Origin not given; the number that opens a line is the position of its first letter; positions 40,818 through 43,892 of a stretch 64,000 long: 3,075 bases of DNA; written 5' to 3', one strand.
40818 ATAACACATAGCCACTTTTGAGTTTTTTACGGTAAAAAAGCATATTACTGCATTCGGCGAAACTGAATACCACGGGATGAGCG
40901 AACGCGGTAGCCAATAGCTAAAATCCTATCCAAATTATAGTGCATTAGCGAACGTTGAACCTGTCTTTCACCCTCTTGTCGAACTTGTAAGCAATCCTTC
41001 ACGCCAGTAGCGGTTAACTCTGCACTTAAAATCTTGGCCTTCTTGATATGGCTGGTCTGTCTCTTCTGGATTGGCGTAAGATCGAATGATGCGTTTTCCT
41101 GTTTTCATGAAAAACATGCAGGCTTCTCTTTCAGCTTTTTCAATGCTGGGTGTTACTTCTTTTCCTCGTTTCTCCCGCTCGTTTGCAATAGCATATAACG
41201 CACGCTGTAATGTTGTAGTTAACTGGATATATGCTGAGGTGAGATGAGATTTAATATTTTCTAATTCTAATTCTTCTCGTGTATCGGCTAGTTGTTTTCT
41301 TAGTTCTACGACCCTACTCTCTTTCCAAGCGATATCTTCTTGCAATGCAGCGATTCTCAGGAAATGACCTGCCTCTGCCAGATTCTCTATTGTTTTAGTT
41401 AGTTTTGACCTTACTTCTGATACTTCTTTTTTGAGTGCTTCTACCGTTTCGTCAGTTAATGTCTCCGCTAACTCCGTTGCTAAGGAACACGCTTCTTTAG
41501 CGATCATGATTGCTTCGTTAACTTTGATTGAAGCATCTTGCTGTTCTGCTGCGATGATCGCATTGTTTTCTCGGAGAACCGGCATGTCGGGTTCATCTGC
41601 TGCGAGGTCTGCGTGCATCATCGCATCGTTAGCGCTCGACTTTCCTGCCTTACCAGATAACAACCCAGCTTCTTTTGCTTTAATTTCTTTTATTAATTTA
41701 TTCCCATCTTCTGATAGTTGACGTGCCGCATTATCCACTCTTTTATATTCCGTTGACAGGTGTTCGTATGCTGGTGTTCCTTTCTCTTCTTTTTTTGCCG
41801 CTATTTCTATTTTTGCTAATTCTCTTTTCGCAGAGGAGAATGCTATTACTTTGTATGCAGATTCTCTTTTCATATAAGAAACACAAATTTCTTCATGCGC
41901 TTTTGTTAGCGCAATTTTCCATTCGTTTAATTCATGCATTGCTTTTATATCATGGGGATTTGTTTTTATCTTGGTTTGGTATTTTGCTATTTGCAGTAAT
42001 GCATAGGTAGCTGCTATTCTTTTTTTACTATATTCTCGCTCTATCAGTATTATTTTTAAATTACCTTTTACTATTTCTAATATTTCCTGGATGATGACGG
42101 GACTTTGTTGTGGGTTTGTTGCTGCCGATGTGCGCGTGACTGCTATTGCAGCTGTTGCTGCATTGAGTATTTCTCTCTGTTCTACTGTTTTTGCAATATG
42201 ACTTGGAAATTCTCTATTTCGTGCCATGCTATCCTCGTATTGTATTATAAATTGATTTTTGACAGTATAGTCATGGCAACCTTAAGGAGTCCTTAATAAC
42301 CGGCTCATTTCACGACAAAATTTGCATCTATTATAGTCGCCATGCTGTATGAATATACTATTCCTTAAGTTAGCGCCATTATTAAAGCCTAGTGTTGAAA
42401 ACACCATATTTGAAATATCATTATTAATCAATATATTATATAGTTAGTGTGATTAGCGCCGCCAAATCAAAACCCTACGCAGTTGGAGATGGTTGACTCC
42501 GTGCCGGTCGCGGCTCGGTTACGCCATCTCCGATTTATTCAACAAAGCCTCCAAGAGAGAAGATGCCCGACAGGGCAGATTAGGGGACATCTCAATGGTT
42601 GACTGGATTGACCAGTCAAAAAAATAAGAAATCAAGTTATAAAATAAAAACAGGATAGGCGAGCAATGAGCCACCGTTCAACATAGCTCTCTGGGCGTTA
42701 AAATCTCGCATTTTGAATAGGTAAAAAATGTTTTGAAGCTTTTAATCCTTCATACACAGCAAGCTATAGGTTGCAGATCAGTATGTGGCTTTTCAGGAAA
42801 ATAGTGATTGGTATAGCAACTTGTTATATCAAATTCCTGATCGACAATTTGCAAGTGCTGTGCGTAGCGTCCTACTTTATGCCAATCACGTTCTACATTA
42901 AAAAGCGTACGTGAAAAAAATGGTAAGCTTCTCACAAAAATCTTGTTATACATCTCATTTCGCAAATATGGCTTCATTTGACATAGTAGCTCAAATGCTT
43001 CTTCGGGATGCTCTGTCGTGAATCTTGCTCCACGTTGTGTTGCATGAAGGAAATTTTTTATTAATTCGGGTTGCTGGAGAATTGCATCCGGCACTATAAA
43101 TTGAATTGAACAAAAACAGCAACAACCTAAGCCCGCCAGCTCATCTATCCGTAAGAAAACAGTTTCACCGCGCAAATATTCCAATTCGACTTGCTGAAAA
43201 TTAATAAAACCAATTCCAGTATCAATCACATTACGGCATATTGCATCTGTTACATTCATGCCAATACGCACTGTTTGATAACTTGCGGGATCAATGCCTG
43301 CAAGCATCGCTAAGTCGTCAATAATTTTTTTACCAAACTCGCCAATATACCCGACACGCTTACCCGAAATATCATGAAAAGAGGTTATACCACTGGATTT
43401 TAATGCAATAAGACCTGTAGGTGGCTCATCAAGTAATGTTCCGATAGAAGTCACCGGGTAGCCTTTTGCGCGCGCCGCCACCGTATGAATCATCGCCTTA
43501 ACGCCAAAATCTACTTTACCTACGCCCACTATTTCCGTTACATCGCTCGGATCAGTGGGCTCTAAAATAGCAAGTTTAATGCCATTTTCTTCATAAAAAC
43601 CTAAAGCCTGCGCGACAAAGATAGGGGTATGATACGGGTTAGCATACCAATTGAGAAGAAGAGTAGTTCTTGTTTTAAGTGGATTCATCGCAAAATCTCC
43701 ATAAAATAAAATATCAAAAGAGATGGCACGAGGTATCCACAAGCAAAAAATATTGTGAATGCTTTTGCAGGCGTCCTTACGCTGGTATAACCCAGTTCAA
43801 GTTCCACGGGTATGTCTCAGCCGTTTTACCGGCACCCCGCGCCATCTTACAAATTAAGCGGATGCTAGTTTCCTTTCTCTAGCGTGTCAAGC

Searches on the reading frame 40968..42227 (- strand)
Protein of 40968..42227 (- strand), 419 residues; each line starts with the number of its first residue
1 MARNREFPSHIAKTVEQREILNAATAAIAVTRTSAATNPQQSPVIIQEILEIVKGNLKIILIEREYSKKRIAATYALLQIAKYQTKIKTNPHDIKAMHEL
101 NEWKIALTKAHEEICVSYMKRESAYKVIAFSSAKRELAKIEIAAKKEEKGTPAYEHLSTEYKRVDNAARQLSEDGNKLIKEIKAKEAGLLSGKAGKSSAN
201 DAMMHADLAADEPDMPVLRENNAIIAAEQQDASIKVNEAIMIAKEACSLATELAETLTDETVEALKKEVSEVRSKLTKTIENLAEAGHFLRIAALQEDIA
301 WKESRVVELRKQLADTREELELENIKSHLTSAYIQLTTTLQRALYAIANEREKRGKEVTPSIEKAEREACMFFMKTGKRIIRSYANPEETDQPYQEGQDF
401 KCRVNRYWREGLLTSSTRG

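Call 10: search_protein_families(library=pfam, proteins=[window:40968-42227:-], max_evalue=0.01)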
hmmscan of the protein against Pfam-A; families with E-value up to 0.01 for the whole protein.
window:40968-42227:- (419 aa): 2 families
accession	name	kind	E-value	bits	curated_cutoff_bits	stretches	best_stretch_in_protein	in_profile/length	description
PF07464.16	ApoLp-III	-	0.0029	18.2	36.3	1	257-367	19-119/146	Apolipophorin-III precursor (apoLp-III)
PF22016.2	DUF6933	-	0.0037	17.6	27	0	82-157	7-82/157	Domain of unknown function (DUF6933)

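Call 24: search_protein_families(library=padloc, proteins=[window:40968-42227:-], max_evalue=0.001)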
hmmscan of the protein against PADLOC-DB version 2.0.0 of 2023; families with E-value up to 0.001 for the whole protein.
window:40968-42227:- (419 aa): 0 families

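Call 25: search_protein_families(library=ncbifam, proteins=[window:40968-42227:-], max_evalue=0.001)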
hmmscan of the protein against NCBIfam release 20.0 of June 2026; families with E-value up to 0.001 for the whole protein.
window:40968-42227:- (419 aa): 0 families

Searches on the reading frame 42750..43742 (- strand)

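Call 10: search_protein_families(library=pfam, proteins=[window:42750-43742:-], max_evalue=0.01)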
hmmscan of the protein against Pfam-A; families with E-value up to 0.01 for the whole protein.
window:42750-43742:- (330 aa): 1 family
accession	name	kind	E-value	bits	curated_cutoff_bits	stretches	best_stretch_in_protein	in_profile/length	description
PF09084.16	NMT1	-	9.2e-69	232.1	20.5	1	35-249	1-216/216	NMT1/THI5 like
